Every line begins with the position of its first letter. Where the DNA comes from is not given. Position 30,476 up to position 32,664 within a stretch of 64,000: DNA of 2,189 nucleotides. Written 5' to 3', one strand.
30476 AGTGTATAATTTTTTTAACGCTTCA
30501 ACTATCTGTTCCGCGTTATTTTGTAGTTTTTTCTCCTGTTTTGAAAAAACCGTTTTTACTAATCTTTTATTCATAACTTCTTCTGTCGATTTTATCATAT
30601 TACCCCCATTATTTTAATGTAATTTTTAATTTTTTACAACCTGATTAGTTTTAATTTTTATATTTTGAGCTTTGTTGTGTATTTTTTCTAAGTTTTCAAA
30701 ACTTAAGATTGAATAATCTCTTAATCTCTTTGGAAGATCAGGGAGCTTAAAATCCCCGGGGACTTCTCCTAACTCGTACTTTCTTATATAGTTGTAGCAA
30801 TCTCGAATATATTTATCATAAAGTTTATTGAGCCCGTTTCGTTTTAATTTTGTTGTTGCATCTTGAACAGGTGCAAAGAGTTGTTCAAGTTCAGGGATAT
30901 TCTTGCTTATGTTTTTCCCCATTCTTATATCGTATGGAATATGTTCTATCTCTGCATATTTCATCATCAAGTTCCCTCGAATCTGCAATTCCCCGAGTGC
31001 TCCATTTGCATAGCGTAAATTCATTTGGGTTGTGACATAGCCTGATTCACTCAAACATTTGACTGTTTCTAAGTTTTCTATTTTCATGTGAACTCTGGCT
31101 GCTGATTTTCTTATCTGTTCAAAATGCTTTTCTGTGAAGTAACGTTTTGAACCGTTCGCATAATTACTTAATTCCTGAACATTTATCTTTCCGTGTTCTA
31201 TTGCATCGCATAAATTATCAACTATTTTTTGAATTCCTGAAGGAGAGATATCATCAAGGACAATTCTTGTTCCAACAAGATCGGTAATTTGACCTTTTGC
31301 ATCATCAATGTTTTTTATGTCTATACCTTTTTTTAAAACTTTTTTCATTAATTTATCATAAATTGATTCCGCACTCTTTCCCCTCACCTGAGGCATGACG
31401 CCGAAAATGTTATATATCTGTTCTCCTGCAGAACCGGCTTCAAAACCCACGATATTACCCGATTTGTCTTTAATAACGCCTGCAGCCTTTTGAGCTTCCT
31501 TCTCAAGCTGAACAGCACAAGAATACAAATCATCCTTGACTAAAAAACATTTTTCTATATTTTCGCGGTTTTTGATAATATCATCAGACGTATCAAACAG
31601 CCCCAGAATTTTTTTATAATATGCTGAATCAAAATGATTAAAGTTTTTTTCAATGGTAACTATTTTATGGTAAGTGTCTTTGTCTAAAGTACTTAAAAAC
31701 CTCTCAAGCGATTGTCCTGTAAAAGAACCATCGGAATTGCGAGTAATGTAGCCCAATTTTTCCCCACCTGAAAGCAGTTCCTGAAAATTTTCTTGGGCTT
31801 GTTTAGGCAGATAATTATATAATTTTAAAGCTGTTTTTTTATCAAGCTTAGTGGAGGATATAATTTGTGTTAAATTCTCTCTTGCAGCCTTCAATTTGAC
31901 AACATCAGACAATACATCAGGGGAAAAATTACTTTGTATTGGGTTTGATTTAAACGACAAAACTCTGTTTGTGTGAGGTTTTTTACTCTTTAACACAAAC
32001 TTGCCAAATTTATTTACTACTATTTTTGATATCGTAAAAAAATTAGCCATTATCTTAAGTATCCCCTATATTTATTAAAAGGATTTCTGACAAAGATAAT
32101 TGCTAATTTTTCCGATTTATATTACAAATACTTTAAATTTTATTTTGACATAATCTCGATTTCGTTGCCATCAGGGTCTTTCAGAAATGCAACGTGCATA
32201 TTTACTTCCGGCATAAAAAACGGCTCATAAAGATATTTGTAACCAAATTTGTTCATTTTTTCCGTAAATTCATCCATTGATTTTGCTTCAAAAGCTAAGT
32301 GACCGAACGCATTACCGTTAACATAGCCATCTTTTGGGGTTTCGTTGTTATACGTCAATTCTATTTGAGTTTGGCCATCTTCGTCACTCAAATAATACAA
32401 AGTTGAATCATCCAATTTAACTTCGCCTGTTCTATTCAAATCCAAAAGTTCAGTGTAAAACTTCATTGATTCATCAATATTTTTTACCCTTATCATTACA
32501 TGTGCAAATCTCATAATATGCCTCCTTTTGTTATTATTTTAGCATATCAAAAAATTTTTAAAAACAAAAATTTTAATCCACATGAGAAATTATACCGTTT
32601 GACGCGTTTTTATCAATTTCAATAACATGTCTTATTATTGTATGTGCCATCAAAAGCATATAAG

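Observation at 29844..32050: Divergent RelA/SpoT-synthetase-like protein with unknown N-terminal half, followed by two small ORFs: candidate toxSAS-like or effector/immunity module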

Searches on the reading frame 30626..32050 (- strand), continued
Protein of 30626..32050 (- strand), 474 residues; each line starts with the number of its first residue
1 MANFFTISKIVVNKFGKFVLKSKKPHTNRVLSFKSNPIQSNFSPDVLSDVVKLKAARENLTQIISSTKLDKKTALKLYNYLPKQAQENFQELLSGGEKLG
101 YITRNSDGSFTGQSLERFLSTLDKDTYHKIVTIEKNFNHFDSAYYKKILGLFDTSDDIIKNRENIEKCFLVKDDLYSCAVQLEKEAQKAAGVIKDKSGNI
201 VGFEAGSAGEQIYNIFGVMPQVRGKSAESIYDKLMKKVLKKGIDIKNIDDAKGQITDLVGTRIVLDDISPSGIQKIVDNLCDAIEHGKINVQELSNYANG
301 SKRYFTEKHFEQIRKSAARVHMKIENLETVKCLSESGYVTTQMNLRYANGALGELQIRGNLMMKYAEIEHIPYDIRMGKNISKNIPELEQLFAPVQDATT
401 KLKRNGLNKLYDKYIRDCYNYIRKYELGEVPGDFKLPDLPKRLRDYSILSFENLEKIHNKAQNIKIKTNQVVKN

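Call 68: list_cluster_members(proteins=[window:30626-32050:-, window:30164-30598:-, window:29844-30095:-, P0014, P0022])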
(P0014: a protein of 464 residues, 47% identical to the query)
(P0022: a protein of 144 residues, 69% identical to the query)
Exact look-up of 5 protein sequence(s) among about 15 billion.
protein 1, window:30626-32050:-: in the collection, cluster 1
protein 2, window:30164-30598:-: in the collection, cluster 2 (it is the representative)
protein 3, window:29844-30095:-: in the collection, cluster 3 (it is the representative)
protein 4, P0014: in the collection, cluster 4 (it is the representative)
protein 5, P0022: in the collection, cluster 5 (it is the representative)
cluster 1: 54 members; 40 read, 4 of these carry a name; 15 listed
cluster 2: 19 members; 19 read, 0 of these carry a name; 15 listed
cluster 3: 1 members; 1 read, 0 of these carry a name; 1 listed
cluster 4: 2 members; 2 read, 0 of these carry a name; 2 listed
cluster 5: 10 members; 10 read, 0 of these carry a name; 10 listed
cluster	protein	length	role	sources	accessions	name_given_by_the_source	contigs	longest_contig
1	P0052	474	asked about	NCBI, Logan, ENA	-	-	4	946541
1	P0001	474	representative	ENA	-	-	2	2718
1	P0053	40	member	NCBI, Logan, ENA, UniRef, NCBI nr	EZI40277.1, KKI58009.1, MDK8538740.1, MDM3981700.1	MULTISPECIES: hypothetical protein [Staphylococcus] | Uncharacterized protein n=1 Tax=Staphylococcus haemolyticus TaxID=1283 ...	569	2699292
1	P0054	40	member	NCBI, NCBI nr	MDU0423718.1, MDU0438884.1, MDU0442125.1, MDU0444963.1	hypothetical protein [Staphylococcus haemolyticus]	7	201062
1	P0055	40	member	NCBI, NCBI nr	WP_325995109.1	hypothetical protein [Staphylococcus haemolyticus]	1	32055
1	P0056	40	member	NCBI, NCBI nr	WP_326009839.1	hypothetical protein [Staphylococcus haemolyticus]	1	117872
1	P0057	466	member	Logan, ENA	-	-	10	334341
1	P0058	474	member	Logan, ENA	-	-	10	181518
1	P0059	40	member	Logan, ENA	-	-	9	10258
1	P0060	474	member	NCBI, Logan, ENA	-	-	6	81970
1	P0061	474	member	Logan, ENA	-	-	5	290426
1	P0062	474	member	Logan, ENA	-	-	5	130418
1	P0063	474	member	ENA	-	-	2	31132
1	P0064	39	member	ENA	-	-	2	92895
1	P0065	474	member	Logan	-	-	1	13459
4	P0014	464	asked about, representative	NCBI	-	-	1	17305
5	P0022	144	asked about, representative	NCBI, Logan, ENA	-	-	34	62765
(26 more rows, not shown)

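Call 69: find_related_loci(query=A1, collection=viral_contigs, flank=8000)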
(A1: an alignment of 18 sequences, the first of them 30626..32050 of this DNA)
Query A1 (474 aa) in viral_contigs; peptide patterns used: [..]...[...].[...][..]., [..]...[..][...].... (x = any residue, [..] = any of these).
49 stretches matched a pattern, but none encodes a relative of the query by tblastn (E <= 1e-3).

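Call 70: find_encoding_contigs(protein=P0006, flank=10000, max_places=3)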
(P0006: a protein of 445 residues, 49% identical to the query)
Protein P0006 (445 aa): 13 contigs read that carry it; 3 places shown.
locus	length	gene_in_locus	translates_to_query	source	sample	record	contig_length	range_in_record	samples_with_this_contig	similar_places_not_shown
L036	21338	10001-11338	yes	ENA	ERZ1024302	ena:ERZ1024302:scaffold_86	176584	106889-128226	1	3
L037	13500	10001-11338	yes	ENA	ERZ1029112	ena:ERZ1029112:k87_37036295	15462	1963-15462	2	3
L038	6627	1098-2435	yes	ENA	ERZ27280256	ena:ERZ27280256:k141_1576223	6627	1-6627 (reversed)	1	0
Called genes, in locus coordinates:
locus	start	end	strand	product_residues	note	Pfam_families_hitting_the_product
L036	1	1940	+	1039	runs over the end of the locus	PF13086:AAA_11, PF13245:AAA_19, PF13604:AAA_30, PF01443:Viral_helicase1 (faint), PF13086:AAA_11, PF13087:AAA_12, PF18741:MTES_1575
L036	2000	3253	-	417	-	PF00109:ketoacyl-synt, PF02801:Ketoacyl-synt_C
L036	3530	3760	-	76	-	PF00550:PP-binding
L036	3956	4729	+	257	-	-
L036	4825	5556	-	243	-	PF00106:adh_short, PF01370:Epimerase (faint), PF08659:KR, PF23441:SDR (faint), PF13561:adh_short_C2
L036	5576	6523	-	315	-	PF00698:Acyl_transf_1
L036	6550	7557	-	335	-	PF00195:Chal_sti_synt_N (weak), PF08545:ACP_syn_III, PF08541:ACP_syn_III_C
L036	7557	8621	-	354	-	PF02504:FA_synthesis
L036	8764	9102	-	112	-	PF01783:Ribosomal_L32p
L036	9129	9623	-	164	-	PF02620:YceD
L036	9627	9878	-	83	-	-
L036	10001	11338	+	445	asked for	PF04607:RelA_SpoT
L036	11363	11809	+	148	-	-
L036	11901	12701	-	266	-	PF00121:TIM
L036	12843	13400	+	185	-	PF00589:Phage_integrase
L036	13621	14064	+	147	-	-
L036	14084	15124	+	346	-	PF13180:PDZ_2 (weak), PF00595:PDZ, PF17820:PDZ_6 (weak)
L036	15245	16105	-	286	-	PF13177:DNA_pol3_delta2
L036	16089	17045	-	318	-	PF06144:DNA_pol3_delta, PF21694:DNA_pol3_delta_C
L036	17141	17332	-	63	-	PF00830:Ribosomal_L28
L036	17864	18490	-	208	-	PF00230:MIP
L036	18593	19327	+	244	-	PF02578:Cu-oxidase_4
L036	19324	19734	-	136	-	-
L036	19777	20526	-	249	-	PF01113:DapB_N, PF05173:DapB_C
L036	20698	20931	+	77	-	PF02229:PC4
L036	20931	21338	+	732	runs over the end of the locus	PF17764:PriA_3primeBD, PF00270:DEAD, PF04851:ResIII, PF18319:Zn_ribbon_PriA, PF00271:Helicase_C, PF18074:PriA_C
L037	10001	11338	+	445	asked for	PF04607:RelA_SpoT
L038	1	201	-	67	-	?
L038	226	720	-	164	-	PF02620:YceD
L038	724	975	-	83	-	-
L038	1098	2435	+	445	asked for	PF04607:RelA_SpoT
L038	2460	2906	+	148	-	-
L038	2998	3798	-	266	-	PF00121:TIM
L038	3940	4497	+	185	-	PF00589:Phage_integrase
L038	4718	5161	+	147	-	-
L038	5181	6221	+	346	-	PF13180:PDZ_2 (weak), PF00595:PDZ, PF17820:PDZ_6 (weak)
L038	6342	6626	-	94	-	?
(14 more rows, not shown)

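Call 85: search_protein_families(library=phrogs, proteins=[window:30626-32050:-], max_evalue=0.01)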
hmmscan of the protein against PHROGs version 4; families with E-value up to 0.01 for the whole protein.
window:30626-32050:- (474 aa): 0 families

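Call 87: search_protein_families(library=pfam, alignment_id=A1, max_evalue=0.001)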
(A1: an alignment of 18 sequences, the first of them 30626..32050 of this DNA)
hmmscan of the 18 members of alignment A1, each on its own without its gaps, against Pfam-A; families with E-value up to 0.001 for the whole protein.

A. member 1, window:30626-32050:- (474 aa): 1 family
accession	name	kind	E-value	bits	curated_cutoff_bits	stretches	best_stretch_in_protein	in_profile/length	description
PF04607.23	RelA_SpoT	-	5.5e-07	30.3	27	1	223-370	2-104/113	Region found in RelA / SpoT proteins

B. families by the number of members that match (of 18 scanned): 1 family
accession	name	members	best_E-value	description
PF04607.23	RelA_SpoT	16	1.3e-08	Region found in RelA / SpoT proteins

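Call 101: search_dna_similar(query=window:30626-32050:-, collection=plasmids, mode=protein, max_evalue=0.001, max_rows=10)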
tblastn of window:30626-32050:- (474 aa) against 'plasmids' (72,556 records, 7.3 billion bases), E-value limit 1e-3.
No match.

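Call 102: search_dna_similar(query=window:30626-32050:-, collection=phages, mode=protein, max_evalue=0.001, max_rows=10)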
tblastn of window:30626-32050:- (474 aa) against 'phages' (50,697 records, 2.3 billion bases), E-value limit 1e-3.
No match.

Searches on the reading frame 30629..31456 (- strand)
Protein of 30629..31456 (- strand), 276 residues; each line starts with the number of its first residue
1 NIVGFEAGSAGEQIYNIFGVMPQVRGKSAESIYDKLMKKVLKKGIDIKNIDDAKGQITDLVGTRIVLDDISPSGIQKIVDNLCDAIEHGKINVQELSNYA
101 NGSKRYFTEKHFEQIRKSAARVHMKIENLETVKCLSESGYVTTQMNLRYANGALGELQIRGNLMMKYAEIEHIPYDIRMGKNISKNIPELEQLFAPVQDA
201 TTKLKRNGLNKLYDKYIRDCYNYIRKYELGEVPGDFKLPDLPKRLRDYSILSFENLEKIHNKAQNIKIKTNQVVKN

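Call 93: search_solved_structures(query=A4, max_evalue=1, show_alignments=2)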
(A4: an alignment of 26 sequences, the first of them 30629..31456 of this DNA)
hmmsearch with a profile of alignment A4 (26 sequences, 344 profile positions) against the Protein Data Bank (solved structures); distinct sequences matched with E-value up to 1: 20.
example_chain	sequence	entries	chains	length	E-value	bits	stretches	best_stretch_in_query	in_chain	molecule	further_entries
6fgk_A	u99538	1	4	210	5.1e-09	39.1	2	55-122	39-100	GTP pyrophosphokinase YwaC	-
3l9d_A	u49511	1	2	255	2.8e-06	30.1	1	191-249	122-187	Putative GTP pyrophosphokinase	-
2be3_A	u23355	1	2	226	3e-06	30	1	187-249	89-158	GTP pyrophosphokinase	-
9s6k_B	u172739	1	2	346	5.1e-06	29.2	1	213-247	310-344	GTP pyrophosphokinase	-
5f2v_V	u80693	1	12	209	3.4e-05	26.5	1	196-249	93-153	GTP pyrophosphokinase YjbM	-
5ded_D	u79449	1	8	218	3.7e-05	26.4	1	196-249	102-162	GTP pyrophosphokinase YjbM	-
5dec_A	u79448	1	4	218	4e-05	26.3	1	196-249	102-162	GTP pyrophosphokinase YjbM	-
6fgj_A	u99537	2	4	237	6.7e-05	25.5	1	38-137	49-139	GTP pyrophosphokinase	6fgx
6ewz_A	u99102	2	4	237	7.4e-05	25.4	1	37-137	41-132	GTP pyrophosphokinase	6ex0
1vj7_A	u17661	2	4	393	0.0015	21.1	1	105-246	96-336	Bifunctional RELA/SPOT | Bifunctional (p)ppGpp synthase/hydrolase RelA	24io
7oiw_A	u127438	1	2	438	0.0068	18.9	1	45-111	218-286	GTP pyrophosphokinase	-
5xnx_A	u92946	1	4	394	0.042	16.3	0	49-115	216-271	Bifunctional (p)ppGpp synthase/hydrolase RelA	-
5iqr_8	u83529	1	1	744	0.049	16.1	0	211-246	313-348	GTP pyrophosphokinase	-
5kps_A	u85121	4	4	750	0.05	16.1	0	211-246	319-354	GTP pyrophosphokinase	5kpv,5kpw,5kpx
5l3p_z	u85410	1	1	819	0.064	15.7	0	211-246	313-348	GTP pyrophosphokinase,GTP pyrophosphokinase,GTP pyrophosphokinase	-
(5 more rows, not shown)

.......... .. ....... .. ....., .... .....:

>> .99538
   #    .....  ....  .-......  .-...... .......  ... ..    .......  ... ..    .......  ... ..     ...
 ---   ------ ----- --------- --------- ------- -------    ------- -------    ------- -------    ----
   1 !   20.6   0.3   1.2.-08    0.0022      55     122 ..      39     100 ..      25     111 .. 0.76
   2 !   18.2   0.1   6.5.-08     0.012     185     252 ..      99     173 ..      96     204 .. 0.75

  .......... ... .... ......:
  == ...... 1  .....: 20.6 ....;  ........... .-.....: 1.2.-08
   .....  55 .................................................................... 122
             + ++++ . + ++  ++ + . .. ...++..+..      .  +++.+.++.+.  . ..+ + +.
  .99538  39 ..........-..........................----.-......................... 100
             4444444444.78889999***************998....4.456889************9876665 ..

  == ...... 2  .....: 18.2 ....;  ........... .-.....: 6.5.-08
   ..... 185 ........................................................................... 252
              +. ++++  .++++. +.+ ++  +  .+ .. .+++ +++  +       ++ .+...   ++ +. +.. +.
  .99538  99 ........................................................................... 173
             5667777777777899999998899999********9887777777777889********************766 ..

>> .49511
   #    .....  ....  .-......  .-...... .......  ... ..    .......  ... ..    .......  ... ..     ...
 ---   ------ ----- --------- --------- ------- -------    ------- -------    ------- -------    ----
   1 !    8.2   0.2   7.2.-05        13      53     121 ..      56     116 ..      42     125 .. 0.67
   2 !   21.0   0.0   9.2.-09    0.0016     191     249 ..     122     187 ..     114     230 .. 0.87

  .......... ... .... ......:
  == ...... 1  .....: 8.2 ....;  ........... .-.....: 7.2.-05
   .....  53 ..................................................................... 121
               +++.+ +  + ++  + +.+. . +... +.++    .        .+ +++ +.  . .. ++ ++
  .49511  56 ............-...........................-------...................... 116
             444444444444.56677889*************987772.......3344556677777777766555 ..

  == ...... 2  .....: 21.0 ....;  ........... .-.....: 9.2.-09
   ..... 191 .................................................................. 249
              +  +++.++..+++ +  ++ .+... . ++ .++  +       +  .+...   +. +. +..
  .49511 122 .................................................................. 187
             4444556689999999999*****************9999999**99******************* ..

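Call 105: find_related_loci(query=A4, collection=metagenome_contigs, flank=3000)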
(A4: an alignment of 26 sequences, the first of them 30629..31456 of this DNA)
Query A4 (276 aa) in metagenome_contigs; peptide patterns used: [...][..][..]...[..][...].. (x = any residue, [..] = any of these).
207 stretches matched a pattern; 36 encode a relative of the query (tblastn E <= 1e-3); 36 distinct loci.
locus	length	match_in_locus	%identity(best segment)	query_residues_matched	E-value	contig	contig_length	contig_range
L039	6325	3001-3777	60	7-267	1e-101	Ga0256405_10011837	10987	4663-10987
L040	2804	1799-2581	60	5-267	5e-104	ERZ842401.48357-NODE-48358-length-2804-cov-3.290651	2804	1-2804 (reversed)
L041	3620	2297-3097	57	7-275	4e-101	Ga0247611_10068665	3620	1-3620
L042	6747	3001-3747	31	9-258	5e-36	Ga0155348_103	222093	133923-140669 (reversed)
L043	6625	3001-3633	34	51-267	2e-29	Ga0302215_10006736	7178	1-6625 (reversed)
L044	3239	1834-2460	32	53-267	3e-27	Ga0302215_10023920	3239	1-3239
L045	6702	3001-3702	35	32-259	9e-27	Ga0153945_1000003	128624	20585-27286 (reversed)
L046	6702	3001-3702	35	32-259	2e-25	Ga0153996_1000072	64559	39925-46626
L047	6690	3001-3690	28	66-259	9e-23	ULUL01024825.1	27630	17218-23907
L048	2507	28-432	39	137-273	1e-22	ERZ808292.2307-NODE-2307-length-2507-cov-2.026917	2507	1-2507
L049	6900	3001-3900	26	25-274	2e-22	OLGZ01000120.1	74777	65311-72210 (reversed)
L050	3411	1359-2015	32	66-256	2e-22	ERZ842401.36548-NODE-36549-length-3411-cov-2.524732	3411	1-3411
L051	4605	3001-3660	30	66-259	9e-22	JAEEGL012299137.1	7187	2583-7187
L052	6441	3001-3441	34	120-267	1e-21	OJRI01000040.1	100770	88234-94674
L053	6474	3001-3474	33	120-275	3e-21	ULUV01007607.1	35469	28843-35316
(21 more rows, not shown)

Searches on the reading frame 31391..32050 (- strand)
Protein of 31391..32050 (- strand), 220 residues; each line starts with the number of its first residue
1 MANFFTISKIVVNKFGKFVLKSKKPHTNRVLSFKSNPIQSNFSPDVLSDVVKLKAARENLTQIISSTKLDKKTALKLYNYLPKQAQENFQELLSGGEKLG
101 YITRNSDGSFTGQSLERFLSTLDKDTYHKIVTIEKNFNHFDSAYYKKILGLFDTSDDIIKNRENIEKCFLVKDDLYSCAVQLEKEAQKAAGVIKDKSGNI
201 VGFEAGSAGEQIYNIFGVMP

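Call 64: search_protein_representatives(protein=window:31391-32050:-)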
Query: 220 residues. Proteins with E-value up to 0.001 (for the whole library): 2; up to 1e-10: 2; up to 1e-30: 1. The best 2 are listed.
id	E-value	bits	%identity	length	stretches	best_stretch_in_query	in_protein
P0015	2.3e-61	223.3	53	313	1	1-220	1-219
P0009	3.4e-25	105.2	36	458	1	16-216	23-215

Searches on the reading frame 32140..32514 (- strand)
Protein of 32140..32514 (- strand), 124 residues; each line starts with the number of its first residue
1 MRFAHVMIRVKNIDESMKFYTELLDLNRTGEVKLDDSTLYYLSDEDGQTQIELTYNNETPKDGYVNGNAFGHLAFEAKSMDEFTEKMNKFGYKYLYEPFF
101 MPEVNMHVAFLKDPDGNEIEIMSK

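Call 3: search_protein_families(library=pfam, proteins=[window:32140-32514:-], max_evalue=1)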
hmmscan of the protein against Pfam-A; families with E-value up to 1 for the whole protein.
window:32140-32514:- (124 aa): 4 families
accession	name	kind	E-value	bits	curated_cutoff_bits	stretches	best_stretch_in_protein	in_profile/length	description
PF00903.31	Glyoxalase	-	6.1e-19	69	20.6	1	2-121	1-121/121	Glyoxalase/Bleomycin resistance protein/Dioxygenase superfamily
PF13669.12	Glyoxalase_4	-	3.1e-11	44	27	1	5-110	2-109/109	Glyoxalase/Bleomycin resistance protein/Dioxygenase superfamily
PF12681.13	Glyoxalase_2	-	1.7e-08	34.8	30.1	1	3-122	1-114/118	Glyoxalase-like domain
PF18029.7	Glyoxalase_6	-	0.012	16.7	23.6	1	6-121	2-105/106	Glyoxalase-like domain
